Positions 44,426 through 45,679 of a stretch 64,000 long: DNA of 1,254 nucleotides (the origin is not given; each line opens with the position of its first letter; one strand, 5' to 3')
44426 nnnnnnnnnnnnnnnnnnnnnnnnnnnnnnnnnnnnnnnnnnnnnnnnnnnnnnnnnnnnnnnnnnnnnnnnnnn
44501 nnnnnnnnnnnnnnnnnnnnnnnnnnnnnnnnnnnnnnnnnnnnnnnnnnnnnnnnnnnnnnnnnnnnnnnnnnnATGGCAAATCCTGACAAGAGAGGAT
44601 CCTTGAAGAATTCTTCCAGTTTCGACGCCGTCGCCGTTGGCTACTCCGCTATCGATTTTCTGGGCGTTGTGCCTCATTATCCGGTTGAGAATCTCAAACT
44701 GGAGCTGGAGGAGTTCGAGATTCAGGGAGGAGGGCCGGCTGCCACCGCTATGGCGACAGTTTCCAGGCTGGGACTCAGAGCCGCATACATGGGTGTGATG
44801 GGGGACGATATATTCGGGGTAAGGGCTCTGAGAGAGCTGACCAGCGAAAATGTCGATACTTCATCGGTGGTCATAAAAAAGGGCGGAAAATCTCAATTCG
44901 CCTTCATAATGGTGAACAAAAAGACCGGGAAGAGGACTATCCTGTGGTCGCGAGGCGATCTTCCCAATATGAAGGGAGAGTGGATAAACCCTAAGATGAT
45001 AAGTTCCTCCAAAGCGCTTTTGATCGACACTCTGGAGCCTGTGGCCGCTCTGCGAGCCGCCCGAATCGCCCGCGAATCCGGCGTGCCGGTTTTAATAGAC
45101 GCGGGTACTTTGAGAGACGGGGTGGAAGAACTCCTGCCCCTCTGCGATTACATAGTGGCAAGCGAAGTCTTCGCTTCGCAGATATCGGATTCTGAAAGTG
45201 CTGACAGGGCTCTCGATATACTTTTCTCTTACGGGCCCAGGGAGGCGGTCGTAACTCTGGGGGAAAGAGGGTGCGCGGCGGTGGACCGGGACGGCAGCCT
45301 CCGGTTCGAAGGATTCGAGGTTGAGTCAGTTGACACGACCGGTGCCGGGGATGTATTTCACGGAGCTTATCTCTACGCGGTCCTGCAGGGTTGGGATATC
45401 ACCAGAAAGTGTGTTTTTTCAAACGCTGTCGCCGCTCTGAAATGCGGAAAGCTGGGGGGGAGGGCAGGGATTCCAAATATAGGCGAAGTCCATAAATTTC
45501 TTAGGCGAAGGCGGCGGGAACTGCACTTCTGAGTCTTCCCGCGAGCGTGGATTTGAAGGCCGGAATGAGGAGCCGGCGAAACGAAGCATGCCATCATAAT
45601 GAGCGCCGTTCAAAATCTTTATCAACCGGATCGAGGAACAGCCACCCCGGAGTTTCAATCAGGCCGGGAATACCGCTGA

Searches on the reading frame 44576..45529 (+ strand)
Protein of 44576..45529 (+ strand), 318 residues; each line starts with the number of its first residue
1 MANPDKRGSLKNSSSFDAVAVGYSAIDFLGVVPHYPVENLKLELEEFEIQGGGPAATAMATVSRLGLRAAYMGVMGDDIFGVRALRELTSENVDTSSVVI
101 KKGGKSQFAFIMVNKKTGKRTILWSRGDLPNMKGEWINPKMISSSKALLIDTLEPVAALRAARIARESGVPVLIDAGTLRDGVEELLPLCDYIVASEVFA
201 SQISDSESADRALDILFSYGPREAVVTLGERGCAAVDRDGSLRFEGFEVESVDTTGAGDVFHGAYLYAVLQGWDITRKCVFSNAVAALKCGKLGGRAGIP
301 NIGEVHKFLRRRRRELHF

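Call 26: search_protein_families(library=ncbifam, proteins=[window:44576-45529:+], max_evalue=0.00001)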
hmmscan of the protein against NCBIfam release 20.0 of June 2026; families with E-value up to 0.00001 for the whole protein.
window:44576-45529:+ (318 aa): 20 families
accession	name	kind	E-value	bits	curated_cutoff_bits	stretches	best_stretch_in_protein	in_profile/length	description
TIGR02152.1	D_ribokin_bact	equivalog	3.6e-41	141.5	299.65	1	20-306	3-297/298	ribokinase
NF008353.0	PRK11142.1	equivalog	7.7e-37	127.4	341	1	22-312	9-306/307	ribokinase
NF053626.1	RibKinHalex1628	equivalog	8.6e-34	117.3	330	1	38-310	24-292/293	ATP-dependent ribose-1-phosphate kinase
TIGR04382.1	myo_inos_iolC_N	equivalog_domain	2.5e-33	115.7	300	1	16-309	2-309/309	5-dehydro-2-deoxygluconokinase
NF049991.1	TagKinase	equivalog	1.3e-24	86.6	420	1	176-314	181-320/321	tagatose kinase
NF041134.1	R1P_kin_Thcocales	equivalog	6.2e-22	78.4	500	1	16-313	1-286/291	ADP-dependent ribose-1-phosphate kinase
NF006957.1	PRK09434.1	equivalog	3.5e-19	69.4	450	2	175-294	165-286/302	fructokinase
NF041332.1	KDG_KDGal_kin_Halo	equivalog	9.5e-18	64.7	440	1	178-294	178-296/320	bifunctional 2-dehydro-3-deoxygluconokinase/2-dehydro-3-deoxygalactonokinase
NF007321.0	PRK09813.1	equivalog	1.3e-16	60.9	247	1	183-280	153-244/261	fructoselysine 6-kinase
NF040938.1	KDG_KDGal_kin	equivalog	3.2e-15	56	400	1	187-310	180-304/305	bifunctional 2-dehydro-3-deoxygluconokinase/2-dehydro-3-deoxygalactonokinase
NF047869.1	myo_kin_aldol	exception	2.2e-14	52.8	600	2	182-313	198-335/586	bifunctional 5-dehydro-2-deoxygluconokinase/5-dehydro-2-deoxyphosphogluconate aldolase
TIGR02198.1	rfaE_dom_I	equivalog_domain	3.5e-14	52.6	345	1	162-295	166-302/315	D-glycero-beta-D-manno-heptose-7-phosphate kinase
TIGR03168.1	1-PFK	subfamily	1.1e-11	44.2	216.4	1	195-292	187-284/305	hexose kinase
TIGR03828.1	pfkB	equivalog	3.4e-10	39.4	292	1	196-293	188-285/305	1-phosphofructokinase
NF008454.0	PRK11316.1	equivalog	4.2e-09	35.5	521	0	163-296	165-301/475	bifunctional D-glycero-beta-D-manno-heptose-7-phosphate kinase/D-glycero-beta-D-manno-heptose 1-phosphate adenylyltransferase HldE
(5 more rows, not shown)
